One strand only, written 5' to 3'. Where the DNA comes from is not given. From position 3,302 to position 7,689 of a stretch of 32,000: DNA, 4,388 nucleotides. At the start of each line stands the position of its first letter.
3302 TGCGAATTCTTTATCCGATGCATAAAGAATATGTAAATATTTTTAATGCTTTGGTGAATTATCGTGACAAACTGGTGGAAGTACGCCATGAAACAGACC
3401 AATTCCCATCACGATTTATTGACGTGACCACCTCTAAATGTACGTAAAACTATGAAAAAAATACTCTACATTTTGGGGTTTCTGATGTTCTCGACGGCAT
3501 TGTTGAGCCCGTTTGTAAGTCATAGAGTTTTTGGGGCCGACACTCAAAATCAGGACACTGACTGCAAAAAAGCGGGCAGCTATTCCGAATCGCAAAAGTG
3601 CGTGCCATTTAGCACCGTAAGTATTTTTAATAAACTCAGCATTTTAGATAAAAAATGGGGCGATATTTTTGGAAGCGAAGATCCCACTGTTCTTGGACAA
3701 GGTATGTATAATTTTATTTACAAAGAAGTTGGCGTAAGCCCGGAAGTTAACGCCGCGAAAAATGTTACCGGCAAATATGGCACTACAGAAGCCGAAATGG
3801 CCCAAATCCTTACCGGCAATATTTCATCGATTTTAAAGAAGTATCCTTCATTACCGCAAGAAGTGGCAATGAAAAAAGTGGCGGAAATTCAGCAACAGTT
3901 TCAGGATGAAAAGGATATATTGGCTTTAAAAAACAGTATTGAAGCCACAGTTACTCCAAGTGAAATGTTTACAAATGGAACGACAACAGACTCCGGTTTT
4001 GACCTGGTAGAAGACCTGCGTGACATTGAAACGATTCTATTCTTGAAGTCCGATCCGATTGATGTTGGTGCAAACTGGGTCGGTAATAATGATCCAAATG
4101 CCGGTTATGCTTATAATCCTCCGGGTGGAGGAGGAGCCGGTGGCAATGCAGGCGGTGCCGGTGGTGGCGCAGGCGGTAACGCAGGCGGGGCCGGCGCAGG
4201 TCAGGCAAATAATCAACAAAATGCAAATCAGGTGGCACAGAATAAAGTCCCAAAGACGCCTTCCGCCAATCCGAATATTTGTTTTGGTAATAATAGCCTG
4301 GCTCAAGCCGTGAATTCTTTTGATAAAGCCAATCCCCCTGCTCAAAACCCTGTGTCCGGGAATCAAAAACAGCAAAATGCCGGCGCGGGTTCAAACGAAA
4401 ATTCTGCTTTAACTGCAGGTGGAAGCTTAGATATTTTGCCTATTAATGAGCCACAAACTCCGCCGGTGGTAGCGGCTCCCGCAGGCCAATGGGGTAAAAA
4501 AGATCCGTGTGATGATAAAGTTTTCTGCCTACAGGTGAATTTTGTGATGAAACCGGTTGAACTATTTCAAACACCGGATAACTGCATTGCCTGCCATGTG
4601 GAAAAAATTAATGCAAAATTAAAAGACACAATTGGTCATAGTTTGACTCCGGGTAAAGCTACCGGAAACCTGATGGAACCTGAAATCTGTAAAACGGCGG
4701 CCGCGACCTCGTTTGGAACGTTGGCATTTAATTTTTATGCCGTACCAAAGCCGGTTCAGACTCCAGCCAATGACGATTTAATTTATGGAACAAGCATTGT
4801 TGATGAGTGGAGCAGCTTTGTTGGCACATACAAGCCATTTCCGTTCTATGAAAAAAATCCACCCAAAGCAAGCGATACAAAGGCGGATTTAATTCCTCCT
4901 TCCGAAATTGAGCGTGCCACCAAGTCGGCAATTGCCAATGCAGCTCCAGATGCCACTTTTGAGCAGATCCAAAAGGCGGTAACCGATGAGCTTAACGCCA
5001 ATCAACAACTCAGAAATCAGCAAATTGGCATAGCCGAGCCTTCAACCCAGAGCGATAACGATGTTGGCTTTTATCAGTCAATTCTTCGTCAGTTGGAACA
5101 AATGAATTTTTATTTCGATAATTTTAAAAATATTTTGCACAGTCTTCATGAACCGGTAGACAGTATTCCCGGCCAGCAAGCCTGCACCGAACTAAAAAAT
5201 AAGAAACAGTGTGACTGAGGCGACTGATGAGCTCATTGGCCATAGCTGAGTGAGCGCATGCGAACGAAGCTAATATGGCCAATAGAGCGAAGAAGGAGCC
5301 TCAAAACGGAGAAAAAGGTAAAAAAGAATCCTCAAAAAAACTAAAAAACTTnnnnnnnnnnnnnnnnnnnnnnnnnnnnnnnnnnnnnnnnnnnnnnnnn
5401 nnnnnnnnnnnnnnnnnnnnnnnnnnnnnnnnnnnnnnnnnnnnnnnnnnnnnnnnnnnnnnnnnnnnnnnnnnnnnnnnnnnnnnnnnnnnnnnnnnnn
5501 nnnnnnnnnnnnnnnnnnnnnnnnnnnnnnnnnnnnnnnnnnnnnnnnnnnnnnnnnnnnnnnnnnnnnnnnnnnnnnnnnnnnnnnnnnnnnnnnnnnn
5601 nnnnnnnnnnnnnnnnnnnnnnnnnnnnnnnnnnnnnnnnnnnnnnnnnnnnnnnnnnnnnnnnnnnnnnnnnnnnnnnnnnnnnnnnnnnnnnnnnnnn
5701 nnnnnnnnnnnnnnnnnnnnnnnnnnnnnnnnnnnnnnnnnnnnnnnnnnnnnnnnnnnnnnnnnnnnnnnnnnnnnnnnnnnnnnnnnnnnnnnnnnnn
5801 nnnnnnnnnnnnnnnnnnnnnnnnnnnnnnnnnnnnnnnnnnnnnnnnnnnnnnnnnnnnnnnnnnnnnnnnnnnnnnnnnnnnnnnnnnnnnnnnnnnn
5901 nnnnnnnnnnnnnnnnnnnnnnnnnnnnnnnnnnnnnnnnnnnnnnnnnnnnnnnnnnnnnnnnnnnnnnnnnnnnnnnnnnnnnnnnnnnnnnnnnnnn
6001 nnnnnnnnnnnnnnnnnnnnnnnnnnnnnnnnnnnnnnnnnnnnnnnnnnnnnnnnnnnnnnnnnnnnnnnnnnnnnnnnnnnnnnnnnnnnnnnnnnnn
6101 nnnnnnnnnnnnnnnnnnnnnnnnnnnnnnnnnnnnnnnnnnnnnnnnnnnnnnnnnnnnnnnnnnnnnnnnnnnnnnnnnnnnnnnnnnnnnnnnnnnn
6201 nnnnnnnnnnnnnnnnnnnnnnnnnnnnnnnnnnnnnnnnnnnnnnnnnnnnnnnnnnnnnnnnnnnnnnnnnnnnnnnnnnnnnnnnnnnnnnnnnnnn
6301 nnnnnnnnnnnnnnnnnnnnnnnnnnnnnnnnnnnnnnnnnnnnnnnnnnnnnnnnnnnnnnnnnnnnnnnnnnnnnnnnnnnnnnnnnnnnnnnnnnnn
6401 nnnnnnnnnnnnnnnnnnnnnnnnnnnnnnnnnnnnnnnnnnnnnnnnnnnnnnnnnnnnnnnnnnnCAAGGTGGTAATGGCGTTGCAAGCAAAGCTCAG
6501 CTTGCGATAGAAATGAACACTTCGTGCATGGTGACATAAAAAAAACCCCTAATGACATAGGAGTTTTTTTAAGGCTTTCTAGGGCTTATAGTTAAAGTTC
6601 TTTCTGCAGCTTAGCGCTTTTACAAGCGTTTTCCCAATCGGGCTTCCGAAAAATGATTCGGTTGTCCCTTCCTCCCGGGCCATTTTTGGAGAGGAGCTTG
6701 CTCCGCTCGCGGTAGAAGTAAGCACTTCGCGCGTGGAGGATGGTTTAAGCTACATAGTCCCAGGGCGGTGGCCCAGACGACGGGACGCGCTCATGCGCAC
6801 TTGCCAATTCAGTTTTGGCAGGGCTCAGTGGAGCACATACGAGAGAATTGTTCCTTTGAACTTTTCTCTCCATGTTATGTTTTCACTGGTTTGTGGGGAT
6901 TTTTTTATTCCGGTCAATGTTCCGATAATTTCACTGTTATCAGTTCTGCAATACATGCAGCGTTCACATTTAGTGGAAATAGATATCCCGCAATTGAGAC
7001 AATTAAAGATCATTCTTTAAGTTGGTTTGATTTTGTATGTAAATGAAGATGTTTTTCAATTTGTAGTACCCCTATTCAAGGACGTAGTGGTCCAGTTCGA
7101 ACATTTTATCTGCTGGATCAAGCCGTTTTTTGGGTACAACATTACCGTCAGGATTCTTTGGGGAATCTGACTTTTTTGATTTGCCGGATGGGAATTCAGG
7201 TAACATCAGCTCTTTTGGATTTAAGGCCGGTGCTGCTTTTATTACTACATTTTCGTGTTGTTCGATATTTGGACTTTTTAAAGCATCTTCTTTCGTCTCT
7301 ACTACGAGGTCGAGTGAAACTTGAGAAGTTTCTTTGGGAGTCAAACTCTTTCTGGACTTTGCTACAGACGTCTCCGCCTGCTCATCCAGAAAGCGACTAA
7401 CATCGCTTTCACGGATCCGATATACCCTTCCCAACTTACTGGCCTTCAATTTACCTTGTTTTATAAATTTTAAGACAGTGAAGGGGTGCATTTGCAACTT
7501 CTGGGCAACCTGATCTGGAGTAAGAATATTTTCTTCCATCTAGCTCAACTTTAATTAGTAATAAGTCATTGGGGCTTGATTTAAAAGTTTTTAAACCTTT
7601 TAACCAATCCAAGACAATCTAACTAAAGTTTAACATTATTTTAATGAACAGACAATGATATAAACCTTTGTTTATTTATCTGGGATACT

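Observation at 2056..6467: Four consecutive paralogous secreted Cys-motif proteins downstream of a TSP3/SLH surface protein: candidate uncharacterised cell-envelope system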

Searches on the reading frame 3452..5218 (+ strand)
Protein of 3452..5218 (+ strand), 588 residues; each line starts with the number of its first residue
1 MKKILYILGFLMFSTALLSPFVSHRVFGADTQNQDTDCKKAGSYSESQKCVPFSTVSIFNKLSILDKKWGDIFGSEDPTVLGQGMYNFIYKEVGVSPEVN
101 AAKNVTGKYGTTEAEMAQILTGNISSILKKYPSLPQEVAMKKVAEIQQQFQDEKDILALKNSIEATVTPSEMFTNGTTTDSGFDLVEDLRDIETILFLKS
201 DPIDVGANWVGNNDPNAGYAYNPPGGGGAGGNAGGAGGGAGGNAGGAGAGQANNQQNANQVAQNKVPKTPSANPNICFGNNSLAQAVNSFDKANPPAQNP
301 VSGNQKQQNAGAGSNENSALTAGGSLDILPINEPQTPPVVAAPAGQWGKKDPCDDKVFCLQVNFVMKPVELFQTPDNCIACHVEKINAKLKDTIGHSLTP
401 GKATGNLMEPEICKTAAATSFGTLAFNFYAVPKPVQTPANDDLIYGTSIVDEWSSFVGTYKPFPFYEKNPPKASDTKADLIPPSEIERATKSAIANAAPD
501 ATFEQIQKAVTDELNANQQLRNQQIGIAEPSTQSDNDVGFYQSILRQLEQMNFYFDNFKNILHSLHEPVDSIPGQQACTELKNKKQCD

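Call 3: search_protein_families(library=pfam, proteins=[window:3452-5218:+], max_evalue=1)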
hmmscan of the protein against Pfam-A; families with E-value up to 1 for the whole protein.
window:3452-5218:+ (588 aa): 0 families

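Call 4: search_protein_families(library=ncbifam, proteins=[window:3452-5218:+], max_evalue=1)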
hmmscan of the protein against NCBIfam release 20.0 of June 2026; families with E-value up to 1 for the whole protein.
window:3452-5218:+ (588 aa): 2 families
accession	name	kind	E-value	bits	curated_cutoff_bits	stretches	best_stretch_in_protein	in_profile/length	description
NF047652.1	NGO1151_fam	equivalog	0.018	15.2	50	1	119-166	23-67/81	NGO1151 family protein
TIGR04255.1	sporadTIGR04255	subfamily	0.053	13.3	30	1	494-541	19-66/252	TIGR04255 family protein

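Call 29: find_homologous_proteins(query=window:3452-5218:+, max_evalue=0.001)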
Query window:3452-5218:+ (588 aa): 52 proteins with E <= 0.001 among 8000 candidates.
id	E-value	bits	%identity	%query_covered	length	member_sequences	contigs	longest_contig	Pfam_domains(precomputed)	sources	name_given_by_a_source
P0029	0.0e+0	1340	100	100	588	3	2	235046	-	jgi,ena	jgi:hypothetical protein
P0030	3.0e-235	800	61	100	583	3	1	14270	-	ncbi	-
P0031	3.7e-157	543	45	100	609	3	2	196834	-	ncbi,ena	-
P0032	2.1e-154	534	46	100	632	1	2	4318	-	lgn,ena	-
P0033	1.7e-149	517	44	100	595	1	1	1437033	-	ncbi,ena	-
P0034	2.0e-148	514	43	100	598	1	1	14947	-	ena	-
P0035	2.1e-146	507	44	100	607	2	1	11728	-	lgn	-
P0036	7.9e-142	492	44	100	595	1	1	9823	-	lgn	-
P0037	1.1e-140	488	43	100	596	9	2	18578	-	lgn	-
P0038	4.8e-140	486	44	54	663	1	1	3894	-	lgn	-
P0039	4.9e-138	479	44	100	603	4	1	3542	-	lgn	-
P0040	1.3e-134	468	42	100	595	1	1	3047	-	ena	-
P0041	1.2e-132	462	42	100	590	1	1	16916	-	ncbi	-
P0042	1.9e-129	451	40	100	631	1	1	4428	-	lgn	-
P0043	1.3e-127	445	43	90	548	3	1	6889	-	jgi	-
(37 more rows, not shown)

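Call 46: search_protein_families(library=pfam, alignment_id=A5, max_evalue=0.1)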
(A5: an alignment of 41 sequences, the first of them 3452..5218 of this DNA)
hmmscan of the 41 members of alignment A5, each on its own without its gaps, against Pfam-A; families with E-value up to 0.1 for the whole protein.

A. member 1, window:3452-5218:+ (588 aa): 0 families

B. families by the number of members that match (of 41 scanned): 11 families
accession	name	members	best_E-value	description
PF11932.13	DUF3450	2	0.0066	Protein of unknown function (DUF3450)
PF09763.15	Sec3_CC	1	0.0055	Exocyst complex component Sec3, coiled-coil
PF18734.6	HEPN_AbiU2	1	0.014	AbiU2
PF16654.10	DAPDH_C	1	0.015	Diaminopimelic acid dehydrogenase C-terminal domain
PF10217.14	DUF2039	1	0.028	Uncharacterized conserved protein (DUF2039)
PF04496.17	Herpes_UL35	1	0.03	Herpesvirus UL35 family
PF18199.6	Dynein_C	1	0.053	Dynein heavy chain C-terminal domain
PF25184.1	YxzE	1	0.053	YxzE-like putative bacteriocin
PF15728.10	DUF4679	1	0.053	Domain of unknown function (DUF4679)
PF01964.24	ThiC_Rad_SAM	1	0.055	Radical SAM ThiC family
PF09098.15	Dehyd-heme_bind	1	0.09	Quinohemoprotein amine dehydrogenase A, alpha subunit, haem binding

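Call 50: predict_structure(alignment_id=A5)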
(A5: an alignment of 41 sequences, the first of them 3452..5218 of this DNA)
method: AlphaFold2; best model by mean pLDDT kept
length: 588 residues; sequences in the alignment: 41
mean_pLDDT: 56.9   pTM: 0.32
mean pLDDT of the five models: 56.9, 56.4, 53.2, 50.3, 49.6
residues with pLDDT >= 90: 36; 70-90: 126; 50-70: 169; < 50: 257
segments of 3 or more residues with pLDDT < 50: 19-37, 61-66, 170-183, 204-281, 295-326, 346-381, 393-414, 421-447, 460-464, 466-469, 586-588
pLDDT, mean of each block of 10 residues (from residue 1): 75 65 39 46 56 52 47 60 70 83 90 89 89 89 92 89 66 44 55 62 44 37 32 29 30 27 35 40 64 53 30 33 47 53 47 41 39 42 57 46 37 50 41 41 46 55 46 53 73 84 87 85 69 61 70 78 72 66 54
secondary structure, 60 per line:
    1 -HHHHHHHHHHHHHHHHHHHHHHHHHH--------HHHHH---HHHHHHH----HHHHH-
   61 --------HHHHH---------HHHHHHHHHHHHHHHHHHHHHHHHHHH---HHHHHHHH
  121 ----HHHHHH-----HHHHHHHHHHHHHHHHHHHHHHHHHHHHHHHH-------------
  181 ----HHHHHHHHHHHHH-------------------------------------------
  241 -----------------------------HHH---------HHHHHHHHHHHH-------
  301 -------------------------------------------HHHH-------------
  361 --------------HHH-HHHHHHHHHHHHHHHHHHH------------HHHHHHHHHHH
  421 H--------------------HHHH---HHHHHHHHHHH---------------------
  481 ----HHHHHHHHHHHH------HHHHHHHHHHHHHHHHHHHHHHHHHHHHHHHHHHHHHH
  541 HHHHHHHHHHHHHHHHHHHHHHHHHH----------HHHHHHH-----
elements in order: H2-27 H36-40 H44-50 H55-59 H69-73 H83-109 H113-120 H125-130 H136-167 H185-197 H282-293 H344-347 H379-397 H410-421 H442-445 H449-459 H485-496 H503-566 H577-583

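Call 77: search_solved_structures(query=A5, max_evalue=10)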
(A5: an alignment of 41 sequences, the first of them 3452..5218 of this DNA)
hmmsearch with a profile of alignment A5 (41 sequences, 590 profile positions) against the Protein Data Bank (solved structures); distinct sequences matched with E-value up to 10: 1.
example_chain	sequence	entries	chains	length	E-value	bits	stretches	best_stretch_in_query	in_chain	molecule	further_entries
2osz_A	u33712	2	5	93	4.1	9.2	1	507-576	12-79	Nucleoporin p58/p45 | Nucleoporin Nup58/Nup45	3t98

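Call 86: fold_search(model_id=the predicted structure, library=pdb)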
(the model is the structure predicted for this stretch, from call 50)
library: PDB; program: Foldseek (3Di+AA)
matches with E <= 10: 38; with E <= 0.001: 0
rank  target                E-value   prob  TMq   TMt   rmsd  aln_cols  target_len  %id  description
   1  8a22_Bj               1.8e+00  0.08  0.09  0.12  16.3       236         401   11  Structure of the mitochondrial ribosome from Polytomella magna (released 2022-11-16)
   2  9div_C                3.3e+00  0.11  0.09  0.27   9.3       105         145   13  The crystal structure of de novo designed ChuA binding protein C8 (released 2025-05-21)
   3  8wde_B                3.5e+00  0.13  0.09  0.07  10.3       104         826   15  CryoEM structure of the spike protein of human CoV 229E in complex with receptor hAPN (composite map) (released 2025-03-05)
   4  3a14_B                4.8e+00  0.04  0.06  0.08  13.2        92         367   14  Crystal structure of DXR from Thermotoga maritima, in complex with NADPH (released 2010-04-07)
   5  9gwe_A                4.8e+00  0.02  0.06  0.11  17.4       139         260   12  Human PPAR-gamma ligand binding domain in complex with LW87 (released 2025-10-08)
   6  3a06_B                5.3e+00  0.03  0.06  0.08  13.0        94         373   17  Crystal structure of DXR from Thermooga maritia, in complex with fosmidomycin and NADPH (released 2010-03-16)
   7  9gvs_A                5.6e+00  0.02  0.05  0.08  17.1       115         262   13  Human PPAR-gamma ligand binding domain in complex with AK176_C (released 2025-10-08)
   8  4yvm_A                5.9e+00  0.03  0.09  0.17  14.4       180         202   15  X-ray structure of Helicobacter pylori CagL-K74 (released 2015-05-13)
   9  5c5b_D                6.2e+00  0.02  0.07  0.10  23.2       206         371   11  Crystal Structure of Human APPL BAR-PH Heterodimer (released 2016-06-22)
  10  9gwl_A                6.9e+00  0.01  0.05  0.10  16.4       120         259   12  Human PPAR-gamma ligand binding domain in complex with AKGO157 (released 2025-10-08)
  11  5f9b_B                7.3e+00  0.01  0.05  0.10  15.6       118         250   13  X-ray crystal structure of PPARgamma in the complex with caulophyllogenin (released 2016-06-29)
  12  3tul_A                7.7e+00  0.06  0.08  0.28  14.7       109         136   18  Crystal structure of N-terminal region of Type III Secretion Major Translocator SipB (residues 82-226) (released 2012-02-15)
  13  9r1r_A                7.7e+00  0.05  0.07  0.04  15.6       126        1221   13  Bottlenose dolphin coronavirus spike glycoprotein (released 2026-01-14)
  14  3tul_C                7.7e+00  0.04  0.07  0.25  14.0       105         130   18  Crystal structure of N-terminal region of Type III Secretion Major Translocator SipB (residues 82-226) (released 2012-02-15)
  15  2jqq_MODEL_1_A        7.7e+00  0.03  0.06  0.20  14.5       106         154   15  Solution structure of Saccharomyces cerevisiae conserved oligomeric Golgi subunit 2 protein (Cog2p) (released 2007-06-19)
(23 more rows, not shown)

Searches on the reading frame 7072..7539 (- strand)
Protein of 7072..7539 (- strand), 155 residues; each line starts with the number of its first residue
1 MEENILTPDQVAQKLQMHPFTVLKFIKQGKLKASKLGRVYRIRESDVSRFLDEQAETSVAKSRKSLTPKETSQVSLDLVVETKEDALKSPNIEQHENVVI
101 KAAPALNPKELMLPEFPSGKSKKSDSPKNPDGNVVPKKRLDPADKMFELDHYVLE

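Call 3: search_protein_families(library=pfam, proteins=[window:7072-7539:-], max_evalue=1)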
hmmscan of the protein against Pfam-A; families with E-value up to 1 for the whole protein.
window:7072-7539:- (155 aa): 4 families
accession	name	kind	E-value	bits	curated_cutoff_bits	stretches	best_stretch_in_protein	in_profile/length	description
PF12728.13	HTH_17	-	3.2e-12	46.9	27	1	6-54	2-50/51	Helix-turn-helix domain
PF21694.2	DNA_pol3_delta_C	-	0.077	13.4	27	1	4-30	56-82/121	DNA polymerase III delta subunit, C-terminal domain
PF13744.12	HTH_37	-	0.093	13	27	1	11-62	13-64/80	Helix-turn-helix domain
PF16584.11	LolA_2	-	0.24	11.7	26.8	1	2-43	78-119/152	Outer membrane lipoprotein carrier protein LolA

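Call 4: search_protein_families(library=ncbifam, proteins=[window:7072-7539:-], max_evalue=1)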
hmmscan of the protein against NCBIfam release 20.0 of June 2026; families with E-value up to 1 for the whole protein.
window:7072-7539:- (155 aa): 5 families
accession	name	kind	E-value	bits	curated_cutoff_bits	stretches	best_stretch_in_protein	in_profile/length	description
TIGR01764.1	excise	domain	1e-09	38.6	28.8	1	6-51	2-47/49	excisionase family DNA-binding protein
NF040990.2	MamR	equivalog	4.1e-05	23.8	100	1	4-52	42-90/91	magnetosome protein MamR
NF033787.1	HTH_BldC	subfamily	0.00018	21.3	77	1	5-50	2-48/49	BldC family transcriptional regulator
NF047737.1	antiphage_MADS1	equivalog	0.0091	16.2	80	1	4-48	2-46/49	methylation-associated defense system helix-turn-helix domain-containing protein MAD1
NF033518.0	transpos_IS607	equivalog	0.016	14.8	110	1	10-58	2-51/187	IS607 family transposase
